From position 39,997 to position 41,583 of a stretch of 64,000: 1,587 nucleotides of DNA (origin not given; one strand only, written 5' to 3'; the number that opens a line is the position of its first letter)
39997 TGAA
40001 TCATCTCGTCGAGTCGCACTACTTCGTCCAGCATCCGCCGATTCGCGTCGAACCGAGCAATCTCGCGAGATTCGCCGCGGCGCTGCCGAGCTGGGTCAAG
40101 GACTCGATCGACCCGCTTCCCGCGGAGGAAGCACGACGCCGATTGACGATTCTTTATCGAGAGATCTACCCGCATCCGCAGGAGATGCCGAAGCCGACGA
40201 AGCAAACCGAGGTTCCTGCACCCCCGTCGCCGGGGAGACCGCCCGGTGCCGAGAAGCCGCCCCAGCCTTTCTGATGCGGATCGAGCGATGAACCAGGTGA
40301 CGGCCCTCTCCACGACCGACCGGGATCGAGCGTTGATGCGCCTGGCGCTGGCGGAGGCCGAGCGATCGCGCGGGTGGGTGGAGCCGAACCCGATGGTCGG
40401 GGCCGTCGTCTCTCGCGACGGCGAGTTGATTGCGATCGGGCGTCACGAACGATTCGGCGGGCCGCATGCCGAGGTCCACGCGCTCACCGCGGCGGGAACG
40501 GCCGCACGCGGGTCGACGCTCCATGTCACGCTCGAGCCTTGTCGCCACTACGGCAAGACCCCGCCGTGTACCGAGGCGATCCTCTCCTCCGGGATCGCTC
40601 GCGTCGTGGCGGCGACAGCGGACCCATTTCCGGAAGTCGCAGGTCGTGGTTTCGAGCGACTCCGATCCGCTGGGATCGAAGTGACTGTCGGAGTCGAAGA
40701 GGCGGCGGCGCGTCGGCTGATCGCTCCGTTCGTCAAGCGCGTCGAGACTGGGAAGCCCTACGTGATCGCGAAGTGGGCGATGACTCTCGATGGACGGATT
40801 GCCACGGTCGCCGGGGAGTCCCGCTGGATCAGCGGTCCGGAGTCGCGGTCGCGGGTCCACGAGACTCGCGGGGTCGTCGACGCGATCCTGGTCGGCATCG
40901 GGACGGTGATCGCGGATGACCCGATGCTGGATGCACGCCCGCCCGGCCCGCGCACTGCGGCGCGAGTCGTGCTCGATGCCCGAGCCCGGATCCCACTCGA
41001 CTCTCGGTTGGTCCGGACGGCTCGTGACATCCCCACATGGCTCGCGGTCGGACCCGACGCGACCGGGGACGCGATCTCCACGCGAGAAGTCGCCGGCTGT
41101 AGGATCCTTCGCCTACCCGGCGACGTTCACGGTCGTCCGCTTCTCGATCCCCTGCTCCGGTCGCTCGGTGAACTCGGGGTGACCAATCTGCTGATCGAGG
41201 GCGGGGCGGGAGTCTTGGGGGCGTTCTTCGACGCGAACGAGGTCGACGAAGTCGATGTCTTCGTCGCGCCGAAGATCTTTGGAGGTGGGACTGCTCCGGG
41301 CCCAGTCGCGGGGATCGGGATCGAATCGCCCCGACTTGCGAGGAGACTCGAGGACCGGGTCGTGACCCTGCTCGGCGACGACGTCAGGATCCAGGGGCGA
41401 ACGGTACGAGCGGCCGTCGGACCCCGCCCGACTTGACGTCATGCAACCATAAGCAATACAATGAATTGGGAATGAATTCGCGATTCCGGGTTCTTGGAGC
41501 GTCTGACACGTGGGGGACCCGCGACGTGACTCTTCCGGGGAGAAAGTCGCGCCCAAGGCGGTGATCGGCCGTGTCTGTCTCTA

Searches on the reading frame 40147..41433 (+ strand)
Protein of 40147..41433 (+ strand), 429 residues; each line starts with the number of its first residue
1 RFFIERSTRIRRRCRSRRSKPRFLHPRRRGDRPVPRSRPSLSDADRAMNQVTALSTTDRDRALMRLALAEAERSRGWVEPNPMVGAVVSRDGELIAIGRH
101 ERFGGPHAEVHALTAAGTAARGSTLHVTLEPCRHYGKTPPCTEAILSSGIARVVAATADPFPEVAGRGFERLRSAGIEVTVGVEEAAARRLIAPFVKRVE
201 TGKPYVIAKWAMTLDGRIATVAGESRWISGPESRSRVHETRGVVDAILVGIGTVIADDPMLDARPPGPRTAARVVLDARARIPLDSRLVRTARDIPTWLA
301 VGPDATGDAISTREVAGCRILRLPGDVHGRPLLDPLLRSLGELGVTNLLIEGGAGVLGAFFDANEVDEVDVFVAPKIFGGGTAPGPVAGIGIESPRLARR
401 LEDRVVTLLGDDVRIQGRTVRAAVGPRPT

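Call 60: search_protein_families(library=pfam, proteins=[window:40147-41433:+], max_evalue=0.0001)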
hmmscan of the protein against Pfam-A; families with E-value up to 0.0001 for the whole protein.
window:40147-41433:+ (429 aa): 3 families
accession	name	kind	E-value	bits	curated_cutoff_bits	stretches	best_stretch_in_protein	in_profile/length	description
PF01872.23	RibD_C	-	8.7e-42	143.6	24.1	1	204-412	1-194/197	RibD C-terminal domain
PF00383.29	dCMP_cyt_deam_1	-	8.1e-16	58.2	25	1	59-156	3-101/102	Cytidine and deoxycytidylate deaminase zinc-binding region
PF14437.12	MafB19-deam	-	6.8e-08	33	27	1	81-168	22-112/142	MafB19-like deaminase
